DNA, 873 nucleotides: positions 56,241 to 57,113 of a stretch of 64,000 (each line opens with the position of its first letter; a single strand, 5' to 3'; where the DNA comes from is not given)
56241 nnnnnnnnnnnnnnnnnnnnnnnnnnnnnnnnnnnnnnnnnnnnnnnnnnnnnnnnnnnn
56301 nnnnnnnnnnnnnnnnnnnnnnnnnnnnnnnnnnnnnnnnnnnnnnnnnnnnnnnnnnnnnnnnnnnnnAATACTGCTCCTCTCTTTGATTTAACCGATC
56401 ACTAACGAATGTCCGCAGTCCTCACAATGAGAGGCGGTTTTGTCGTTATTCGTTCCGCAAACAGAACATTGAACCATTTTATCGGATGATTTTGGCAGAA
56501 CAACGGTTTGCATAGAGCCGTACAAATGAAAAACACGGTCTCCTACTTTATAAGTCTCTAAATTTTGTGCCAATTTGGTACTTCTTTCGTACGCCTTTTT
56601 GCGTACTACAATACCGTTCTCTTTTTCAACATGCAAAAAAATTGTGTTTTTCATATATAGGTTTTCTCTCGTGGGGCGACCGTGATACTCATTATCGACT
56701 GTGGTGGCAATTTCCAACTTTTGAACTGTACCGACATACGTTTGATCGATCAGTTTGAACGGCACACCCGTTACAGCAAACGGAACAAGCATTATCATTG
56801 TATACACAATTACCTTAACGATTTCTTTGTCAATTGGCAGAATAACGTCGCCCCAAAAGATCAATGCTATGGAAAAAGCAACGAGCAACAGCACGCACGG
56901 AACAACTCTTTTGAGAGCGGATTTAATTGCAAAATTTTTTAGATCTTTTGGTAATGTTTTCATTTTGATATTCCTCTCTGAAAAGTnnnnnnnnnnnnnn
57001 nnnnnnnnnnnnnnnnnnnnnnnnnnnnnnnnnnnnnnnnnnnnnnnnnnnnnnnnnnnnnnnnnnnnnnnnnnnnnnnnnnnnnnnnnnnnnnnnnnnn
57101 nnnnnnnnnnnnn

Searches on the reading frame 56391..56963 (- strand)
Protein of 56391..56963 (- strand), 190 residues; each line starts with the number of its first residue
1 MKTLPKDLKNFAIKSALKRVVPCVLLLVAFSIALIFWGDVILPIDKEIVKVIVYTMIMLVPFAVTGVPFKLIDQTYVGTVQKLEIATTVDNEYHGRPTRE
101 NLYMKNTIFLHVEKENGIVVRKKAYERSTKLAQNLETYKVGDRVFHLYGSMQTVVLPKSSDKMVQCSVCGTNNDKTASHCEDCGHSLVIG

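Call 5: search_protein_families(library=pfam, proteins=[window:56391-56963:-], max_evalue=0.1)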
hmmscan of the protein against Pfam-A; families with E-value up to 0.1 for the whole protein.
window:56391-56963:- (190 aa): 6 families
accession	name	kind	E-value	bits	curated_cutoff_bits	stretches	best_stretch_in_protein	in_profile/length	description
PF13248.11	Zn_ribbon_3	-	0.00083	19.2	27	1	163-186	2-25/26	zinc-ribbon domain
PF12773.13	DZR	-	0.0042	17.7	27.3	1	166-187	1-22/45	Double zinc ribbon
PF24463.1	DUF7577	-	0.0056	16.7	28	1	164-187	3-26/27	Domain of unknown function (DUF7577)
PF00641.23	Zn_ribbon_RanBP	-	0.0091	15.7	27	1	165-184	6-25/30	Zn-finger in Ran binding protein and others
PF13240.11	Zn_Ribbon_1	-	0.022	15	25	1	166-187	2-23/23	zinc-ribbon domain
PF17032.10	Zn_ribbon_15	-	0.048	14.9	28.9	1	158-185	32-60/73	zinc-ribbon family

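Call 19: search_protein_families(library=padloc, proteins=[window:56391-56963:-], max_evalue=0.01)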
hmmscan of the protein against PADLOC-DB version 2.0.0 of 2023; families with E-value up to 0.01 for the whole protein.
window:56391-56963:- (190 aa): 0 families

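Call 20: search_protein_families(library=ncbifam, proteins=[window:56391-56963:-], max_evalue=0.01)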
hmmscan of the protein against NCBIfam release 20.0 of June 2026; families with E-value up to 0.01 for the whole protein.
window:56391-56963:- (190 aa): 0 families

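Call 68: search_protein_families(library=phrogs, proteins=[window:56391-56963:-], max_evalue=0.01)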
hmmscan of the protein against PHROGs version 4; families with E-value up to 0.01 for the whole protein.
window:56391-56963:- (190 aa): 0 families
